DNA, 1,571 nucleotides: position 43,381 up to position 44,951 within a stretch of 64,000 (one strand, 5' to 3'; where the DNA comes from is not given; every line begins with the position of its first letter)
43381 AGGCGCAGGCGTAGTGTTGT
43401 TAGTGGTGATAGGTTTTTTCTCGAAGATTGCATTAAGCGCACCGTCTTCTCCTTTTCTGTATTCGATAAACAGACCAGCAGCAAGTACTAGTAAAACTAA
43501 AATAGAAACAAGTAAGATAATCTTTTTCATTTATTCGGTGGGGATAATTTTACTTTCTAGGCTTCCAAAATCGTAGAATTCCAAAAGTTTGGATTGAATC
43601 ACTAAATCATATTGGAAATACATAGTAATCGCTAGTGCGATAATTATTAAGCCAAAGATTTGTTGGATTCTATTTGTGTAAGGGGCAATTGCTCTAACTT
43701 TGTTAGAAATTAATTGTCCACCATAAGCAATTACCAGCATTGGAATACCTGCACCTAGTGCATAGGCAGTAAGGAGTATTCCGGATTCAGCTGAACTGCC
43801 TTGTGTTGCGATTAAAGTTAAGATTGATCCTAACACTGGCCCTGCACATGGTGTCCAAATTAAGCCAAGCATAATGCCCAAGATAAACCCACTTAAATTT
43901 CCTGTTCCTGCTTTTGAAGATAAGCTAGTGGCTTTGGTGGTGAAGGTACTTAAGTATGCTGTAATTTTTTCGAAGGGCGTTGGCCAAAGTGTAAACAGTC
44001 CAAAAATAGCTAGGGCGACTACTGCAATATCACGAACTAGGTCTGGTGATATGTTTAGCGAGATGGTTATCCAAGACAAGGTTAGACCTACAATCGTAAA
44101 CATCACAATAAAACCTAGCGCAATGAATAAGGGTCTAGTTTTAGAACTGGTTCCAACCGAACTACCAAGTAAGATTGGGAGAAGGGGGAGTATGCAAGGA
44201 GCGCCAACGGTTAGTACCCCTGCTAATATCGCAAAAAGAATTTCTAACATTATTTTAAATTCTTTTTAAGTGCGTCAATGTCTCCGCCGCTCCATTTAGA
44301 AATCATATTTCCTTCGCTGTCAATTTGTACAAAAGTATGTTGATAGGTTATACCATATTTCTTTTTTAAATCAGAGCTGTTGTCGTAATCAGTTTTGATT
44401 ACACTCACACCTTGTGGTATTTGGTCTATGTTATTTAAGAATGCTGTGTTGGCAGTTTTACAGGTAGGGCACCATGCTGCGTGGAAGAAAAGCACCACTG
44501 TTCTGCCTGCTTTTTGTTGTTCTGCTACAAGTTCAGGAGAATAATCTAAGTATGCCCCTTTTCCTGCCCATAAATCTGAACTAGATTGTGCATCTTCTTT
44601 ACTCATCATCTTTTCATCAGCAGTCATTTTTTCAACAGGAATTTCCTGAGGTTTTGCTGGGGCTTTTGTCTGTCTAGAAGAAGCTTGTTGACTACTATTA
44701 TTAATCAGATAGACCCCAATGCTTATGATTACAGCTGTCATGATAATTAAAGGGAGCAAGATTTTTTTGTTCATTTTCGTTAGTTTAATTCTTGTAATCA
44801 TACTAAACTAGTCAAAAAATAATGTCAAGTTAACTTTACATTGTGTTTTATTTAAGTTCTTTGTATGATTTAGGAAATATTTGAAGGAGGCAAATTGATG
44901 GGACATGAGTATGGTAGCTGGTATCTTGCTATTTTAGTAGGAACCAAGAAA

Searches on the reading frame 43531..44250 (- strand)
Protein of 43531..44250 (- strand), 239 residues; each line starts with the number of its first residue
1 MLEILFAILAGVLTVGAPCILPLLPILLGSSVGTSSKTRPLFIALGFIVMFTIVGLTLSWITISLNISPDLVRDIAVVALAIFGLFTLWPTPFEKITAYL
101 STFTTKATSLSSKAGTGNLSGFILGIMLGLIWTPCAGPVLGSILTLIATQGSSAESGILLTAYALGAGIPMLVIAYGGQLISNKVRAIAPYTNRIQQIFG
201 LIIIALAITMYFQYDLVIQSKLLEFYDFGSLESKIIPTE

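Call 38: search_protein_families(library=pfam, proteins=[window:43531-44250:-], max_evalue=0.01)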
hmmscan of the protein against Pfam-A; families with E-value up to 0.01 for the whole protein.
window:43531-44250:- (239 aa): 2 families
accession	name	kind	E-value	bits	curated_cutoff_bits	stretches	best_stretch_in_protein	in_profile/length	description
PF02683.22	DsbD_TM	-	3.2e-19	69.5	27.1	1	4-211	5-215/219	Cytochrome C biogenesis protein transmembrane domain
PF13386.12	DsbD_2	-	5.6e-11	43.1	24.9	1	7-208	2-198/199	Cytochrome C biogenesis protein transmembrane region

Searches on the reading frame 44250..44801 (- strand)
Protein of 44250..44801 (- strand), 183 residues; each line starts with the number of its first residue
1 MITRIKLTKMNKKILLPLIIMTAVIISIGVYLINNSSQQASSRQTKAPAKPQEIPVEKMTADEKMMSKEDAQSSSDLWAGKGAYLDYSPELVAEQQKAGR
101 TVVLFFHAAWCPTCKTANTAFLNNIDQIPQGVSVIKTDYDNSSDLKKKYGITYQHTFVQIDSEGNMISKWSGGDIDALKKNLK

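Call 38: search_protein_families(library=pfam, proteins=[window:44250-44801:-], max_evalue=0.01)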
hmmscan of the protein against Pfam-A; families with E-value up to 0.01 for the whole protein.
window:44250-44801:- (183 aa): 6 families
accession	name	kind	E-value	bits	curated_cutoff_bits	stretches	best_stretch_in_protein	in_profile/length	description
PF00085.26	Thioredoxin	-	4.6e-09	36.7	23.5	1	97-182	16-101/103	Thioredoxin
PF13899.12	Thioredoxin_7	-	5e-07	30.2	27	1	87-124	5-42/83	Thioredoxin-like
PF00578.27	AhpC-TSA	-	1.6e-06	28.5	26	1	97-147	23-75/124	AhpC/TSA family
PF08534.16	Redoxin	-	3.6e-05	24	26.6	1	92-135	21-66/148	Redoxin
PF13905.12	Thioredoxin_8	-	8e-05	23.3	27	0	99-123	1-25/94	Thioredoxin-like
PF13098.12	Thioredoxin_2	-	0.004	17.9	27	0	96-163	2-85/104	Thioredoxin-like domain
